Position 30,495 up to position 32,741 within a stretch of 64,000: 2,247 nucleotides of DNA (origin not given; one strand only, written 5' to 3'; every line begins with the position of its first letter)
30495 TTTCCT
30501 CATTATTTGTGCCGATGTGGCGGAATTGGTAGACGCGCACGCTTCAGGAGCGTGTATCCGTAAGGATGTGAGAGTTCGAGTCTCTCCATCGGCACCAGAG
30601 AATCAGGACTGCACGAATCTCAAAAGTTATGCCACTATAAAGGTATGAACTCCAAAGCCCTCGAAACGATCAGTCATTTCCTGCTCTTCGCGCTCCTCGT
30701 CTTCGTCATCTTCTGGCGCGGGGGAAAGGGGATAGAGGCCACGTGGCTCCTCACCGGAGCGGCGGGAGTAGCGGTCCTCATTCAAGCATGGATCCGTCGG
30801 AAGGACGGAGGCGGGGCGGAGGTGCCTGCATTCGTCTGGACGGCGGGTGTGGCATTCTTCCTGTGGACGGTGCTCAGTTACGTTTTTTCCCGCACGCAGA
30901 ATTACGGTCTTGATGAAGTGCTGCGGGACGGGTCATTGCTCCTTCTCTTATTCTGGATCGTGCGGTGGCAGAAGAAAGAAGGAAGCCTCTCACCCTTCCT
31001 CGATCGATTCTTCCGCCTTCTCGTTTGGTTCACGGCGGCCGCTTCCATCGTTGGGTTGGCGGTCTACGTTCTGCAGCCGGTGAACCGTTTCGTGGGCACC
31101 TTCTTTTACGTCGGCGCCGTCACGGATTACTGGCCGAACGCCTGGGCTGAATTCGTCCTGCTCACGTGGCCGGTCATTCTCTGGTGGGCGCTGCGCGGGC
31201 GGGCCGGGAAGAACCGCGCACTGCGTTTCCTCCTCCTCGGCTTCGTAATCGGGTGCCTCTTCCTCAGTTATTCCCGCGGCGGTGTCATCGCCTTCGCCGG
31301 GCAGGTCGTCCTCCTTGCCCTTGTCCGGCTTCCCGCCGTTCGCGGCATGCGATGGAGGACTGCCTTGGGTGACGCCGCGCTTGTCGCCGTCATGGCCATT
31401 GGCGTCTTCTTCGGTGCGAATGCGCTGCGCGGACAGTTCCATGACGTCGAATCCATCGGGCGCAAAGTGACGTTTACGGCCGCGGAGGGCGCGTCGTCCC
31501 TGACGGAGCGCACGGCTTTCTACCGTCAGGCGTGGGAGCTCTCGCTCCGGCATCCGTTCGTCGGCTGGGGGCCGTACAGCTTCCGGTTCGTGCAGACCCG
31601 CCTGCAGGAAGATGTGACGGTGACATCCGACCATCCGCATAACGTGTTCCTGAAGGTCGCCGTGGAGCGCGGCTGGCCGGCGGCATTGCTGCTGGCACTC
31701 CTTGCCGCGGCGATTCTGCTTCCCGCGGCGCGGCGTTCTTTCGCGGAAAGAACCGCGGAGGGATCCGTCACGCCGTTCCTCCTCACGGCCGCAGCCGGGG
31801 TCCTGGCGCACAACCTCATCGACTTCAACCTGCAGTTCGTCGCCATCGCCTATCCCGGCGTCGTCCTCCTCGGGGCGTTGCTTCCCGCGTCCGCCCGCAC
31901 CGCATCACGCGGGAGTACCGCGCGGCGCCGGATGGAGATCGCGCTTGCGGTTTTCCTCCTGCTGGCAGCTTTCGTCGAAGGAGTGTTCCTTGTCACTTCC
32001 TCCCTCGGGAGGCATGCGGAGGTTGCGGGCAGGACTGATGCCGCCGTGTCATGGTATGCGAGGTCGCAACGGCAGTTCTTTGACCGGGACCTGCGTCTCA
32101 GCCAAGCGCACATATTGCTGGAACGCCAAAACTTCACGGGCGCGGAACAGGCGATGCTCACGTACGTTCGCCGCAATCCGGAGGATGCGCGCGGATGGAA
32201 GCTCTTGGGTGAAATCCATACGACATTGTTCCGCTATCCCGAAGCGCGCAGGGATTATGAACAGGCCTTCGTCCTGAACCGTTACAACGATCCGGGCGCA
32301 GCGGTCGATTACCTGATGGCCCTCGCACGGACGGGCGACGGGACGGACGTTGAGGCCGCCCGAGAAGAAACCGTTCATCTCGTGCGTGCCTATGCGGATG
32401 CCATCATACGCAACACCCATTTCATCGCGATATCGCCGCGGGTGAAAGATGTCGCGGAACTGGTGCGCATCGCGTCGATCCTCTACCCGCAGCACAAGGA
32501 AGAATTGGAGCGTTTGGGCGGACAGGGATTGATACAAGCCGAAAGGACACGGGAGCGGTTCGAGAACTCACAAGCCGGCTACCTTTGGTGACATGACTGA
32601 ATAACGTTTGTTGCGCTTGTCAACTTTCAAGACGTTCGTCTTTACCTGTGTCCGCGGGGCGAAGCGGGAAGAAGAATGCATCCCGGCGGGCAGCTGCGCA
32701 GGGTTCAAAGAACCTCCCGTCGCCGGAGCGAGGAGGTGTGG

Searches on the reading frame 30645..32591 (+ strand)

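Call 64: search_protein_families(library=pfam, proteins=[window:30645-32591:+], max_evalue=0.0001)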
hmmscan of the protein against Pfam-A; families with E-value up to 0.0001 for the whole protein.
window:30645-32591:+ (648 aa): 4 families
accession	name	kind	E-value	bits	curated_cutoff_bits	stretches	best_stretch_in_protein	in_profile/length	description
PF04932.20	Wzy_C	-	5.1e-22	78.7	31.7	1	198-350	3-148/149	O-Antigen ligase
PF23914.1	TPR_CcmH_CycH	-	1.8e-07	31.5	42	1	502-576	37-110/158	Cytochrome c-type biogenesis protein H TPR domain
PF13432.12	TPR_16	-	8.4e-07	29.8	32.7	1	486-552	2-64/65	Tetratricopeptide repeat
PF07719.23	TPR_2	-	2.9e-05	24.3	27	0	515-546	1-32/34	Tetratricopeptide repeat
